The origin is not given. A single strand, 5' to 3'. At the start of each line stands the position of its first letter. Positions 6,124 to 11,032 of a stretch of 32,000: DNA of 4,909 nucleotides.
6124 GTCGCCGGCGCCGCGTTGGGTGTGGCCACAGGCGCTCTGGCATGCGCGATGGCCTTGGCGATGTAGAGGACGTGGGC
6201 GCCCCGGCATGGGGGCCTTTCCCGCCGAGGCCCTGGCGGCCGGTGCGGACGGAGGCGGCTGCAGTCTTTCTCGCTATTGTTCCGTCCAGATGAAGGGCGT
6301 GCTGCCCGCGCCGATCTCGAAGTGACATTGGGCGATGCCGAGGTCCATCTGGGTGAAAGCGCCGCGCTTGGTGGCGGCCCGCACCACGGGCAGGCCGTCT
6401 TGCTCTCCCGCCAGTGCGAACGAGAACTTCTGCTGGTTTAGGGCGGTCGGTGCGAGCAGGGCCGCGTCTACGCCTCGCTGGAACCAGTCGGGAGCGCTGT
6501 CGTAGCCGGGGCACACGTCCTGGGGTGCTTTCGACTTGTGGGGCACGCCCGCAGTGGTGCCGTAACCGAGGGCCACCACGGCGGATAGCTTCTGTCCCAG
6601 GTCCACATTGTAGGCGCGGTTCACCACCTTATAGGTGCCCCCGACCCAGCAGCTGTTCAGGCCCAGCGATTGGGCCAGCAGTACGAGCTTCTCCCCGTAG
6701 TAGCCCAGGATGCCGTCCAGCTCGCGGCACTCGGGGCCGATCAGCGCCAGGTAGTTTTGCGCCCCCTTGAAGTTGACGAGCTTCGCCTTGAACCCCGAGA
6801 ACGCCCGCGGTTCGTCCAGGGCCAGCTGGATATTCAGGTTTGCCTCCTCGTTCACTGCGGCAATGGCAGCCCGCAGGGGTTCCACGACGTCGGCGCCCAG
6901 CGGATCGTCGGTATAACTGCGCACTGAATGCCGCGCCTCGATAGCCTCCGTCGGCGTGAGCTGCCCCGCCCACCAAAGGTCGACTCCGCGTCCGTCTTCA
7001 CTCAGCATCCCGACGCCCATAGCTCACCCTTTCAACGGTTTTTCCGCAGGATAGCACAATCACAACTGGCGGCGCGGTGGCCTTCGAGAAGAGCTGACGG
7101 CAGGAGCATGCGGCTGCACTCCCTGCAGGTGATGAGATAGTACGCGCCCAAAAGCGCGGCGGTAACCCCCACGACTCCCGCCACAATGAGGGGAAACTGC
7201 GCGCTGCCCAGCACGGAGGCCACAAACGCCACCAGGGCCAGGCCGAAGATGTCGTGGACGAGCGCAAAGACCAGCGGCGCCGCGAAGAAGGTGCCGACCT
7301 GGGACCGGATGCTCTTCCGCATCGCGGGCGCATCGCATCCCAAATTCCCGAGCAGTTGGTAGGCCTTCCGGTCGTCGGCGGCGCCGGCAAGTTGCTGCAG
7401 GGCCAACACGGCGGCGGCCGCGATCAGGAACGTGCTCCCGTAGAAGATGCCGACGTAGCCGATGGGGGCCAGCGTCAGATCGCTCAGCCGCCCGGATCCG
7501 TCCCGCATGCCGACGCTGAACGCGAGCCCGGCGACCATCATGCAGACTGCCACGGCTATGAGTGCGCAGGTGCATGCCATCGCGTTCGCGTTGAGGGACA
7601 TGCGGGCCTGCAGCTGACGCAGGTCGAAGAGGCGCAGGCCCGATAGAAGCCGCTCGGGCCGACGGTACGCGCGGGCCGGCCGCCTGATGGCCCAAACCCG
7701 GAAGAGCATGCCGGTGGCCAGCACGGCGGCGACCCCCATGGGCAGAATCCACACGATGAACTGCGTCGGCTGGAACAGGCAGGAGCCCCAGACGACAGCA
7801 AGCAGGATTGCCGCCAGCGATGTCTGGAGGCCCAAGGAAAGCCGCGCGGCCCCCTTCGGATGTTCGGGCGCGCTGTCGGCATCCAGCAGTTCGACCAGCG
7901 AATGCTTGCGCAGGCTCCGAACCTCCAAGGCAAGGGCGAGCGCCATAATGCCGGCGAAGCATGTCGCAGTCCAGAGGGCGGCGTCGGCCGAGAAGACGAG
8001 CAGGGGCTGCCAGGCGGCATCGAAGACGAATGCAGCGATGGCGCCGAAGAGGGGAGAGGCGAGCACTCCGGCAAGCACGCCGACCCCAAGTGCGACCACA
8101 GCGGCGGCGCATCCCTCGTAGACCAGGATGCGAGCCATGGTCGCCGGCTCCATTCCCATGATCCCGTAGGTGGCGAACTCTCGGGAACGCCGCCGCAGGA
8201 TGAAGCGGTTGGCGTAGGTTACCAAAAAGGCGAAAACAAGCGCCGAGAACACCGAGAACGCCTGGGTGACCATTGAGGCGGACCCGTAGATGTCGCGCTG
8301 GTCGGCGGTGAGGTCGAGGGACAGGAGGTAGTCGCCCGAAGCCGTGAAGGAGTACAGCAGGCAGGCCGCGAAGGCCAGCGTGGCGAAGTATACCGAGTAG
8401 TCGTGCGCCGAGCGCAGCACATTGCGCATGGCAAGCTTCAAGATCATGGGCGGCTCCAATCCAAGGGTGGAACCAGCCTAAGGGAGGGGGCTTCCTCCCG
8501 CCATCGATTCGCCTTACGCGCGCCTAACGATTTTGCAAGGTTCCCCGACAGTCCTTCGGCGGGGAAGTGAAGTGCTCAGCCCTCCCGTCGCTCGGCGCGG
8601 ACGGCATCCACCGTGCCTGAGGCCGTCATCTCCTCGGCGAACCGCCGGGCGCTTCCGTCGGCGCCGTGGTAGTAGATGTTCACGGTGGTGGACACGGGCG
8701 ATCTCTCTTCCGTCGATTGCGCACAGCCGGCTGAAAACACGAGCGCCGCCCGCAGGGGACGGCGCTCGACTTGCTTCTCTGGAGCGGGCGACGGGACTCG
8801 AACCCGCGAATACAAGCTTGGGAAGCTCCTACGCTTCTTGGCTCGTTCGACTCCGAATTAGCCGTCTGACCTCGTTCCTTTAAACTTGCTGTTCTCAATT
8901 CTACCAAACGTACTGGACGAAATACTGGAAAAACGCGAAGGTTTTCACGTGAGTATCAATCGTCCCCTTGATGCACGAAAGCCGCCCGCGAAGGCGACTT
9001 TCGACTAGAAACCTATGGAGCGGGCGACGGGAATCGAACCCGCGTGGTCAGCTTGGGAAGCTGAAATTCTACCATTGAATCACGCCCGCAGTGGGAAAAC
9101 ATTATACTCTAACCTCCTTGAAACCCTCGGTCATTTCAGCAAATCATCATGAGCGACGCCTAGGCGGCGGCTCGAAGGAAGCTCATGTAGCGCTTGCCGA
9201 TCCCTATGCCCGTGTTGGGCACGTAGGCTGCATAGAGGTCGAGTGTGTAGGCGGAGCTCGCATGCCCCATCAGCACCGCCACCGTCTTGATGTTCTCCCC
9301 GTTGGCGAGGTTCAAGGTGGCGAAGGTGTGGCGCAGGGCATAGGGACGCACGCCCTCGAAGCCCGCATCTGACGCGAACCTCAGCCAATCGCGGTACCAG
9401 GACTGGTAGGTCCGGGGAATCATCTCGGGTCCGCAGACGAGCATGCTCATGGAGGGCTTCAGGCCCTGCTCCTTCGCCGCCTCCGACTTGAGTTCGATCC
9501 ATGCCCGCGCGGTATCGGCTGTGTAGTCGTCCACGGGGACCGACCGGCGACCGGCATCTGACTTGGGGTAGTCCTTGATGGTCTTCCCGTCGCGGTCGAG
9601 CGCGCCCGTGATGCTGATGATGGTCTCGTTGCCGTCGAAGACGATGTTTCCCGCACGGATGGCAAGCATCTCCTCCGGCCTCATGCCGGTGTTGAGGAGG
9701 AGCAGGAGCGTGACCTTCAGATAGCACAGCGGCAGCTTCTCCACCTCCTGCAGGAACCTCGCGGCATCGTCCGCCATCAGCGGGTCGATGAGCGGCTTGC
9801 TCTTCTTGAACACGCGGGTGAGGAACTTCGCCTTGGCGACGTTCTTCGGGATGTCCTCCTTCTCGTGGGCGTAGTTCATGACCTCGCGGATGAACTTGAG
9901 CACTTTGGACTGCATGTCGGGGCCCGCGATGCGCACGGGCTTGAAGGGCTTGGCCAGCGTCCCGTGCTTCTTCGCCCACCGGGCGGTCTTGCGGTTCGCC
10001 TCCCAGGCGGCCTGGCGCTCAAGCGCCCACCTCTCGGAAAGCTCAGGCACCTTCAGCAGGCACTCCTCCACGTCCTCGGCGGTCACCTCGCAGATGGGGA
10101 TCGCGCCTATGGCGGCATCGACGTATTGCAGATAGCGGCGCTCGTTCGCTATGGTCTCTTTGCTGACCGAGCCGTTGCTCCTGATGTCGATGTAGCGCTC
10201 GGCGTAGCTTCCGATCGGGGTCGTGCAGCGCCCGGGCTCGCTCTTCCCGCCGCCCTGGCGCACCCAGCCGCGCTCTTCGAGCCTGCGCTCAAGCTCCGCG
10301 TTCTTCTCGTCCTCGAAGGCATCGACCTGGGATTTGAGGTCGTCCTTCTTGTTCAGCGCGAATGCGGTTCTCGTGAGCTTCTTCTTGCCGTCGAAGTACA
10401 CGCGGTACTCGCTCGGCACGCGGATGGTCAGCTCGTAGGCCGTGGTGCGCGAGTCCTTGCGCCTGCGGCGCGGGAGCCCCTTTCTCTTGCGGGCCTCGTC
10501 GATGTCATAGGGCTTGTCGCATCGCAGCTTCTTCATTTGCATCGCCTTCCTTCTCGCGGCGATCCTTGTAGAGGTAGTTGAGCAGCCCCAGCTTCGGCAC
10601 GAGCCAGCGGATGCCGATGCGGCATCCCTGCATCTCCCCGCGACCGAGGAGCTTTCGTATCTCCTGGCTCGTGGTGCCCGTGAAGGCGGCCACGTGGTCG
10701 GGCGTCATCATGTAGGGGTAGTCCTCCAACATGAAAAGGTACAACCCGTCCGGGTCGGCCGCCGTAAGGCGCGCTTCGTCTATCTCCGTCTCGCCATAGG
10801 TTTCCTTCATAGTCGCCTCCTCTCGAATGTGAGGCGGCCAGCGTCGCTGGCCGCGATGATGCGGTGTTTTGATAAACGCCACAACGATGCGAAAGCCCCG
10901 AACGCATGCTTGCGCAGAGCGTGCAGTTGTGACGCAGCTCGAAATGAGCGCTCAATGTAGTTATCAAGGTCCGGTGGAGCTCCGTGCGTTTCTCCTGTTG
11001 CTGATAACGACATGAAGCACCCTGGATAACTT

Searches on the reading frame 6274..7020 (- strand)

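Call 77: search_protein_families(library=pfam, proteins=[window:6274-7020:-], max_evalue=0.001)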
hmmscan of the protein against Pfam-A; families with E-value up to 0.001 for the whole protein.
window:6274-7020:- (248 aa): 2 families
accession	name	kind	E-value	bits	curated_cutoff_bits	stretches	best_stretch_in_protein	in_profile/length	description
PF14512.11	TM1586_NiRdase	-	1.3e-66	224.8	27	1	24-238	3-215/215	Putative TM nitroreductase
PF00881.29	Nitroreductase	-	8.5e-10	39.5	23.5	1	108-153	122-167/167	Nitroreductase family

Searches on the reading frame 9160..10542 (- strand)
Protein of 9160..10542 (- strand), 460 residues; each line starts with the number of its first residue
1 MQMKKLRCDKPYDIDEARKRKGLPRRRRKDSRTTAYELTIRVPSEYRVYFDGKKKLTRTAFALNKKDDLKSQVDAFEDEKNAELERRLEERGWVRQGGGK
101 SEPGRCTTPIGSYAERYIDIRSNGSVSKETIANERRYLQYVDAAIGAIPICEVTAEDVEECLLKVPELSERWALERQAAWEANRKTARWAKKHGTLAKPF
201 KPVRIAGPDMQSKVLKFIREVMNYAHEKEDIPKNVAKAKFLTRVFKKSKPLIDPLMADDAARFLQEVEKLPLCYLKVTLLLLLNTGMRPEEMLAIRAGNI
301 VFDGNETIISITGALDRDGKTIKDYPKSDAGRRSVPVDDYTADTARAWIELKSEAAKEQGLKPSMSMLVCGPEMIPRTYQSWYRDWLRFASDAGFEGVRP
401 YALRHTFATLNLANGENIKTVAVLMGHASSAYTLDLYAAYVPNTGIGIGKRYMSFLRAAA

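Call 51: search_protein_families(library=pfam, proteins=[window:9160-10542:-], max_evalue=0.001)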
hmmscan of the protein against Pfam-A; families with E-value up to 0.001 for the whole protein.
window:9160-10542:- (460 aa): 2 families
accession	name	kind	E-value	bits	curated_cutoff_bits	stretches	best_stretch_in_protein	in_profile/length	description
PF00589.27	Phage_integrase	-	4e-16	59.7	27.1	1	257-439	5-167/172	Phage integrase family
PF22022.2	Phage_int_M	-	2.8e-05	24.7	27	0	113-165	4-56/96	Phage integrase central domain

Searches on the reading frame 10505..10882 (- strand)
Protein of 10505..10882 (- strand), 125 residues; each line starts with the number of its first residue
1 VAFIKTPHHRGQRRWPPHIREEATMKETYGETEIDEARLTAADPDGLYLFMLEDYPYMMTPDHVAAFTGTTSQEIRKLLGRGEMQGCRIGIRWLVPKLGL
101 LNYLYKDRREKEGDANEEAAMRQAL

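Call 51: search_protein_families(library=pfam, proteins=[window:10505-10882:-], max_evalue=0.001)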
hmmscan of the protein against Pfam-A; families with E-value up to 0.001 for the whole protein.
window:10505-10882:- (125 aa): 1 family
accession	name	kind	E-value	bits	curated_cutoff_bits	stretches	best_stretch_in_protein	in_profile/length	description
PF12728.13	HTH_17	-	0.00021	21.9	27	1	58-103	1-46/51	Helix-turn-helix domain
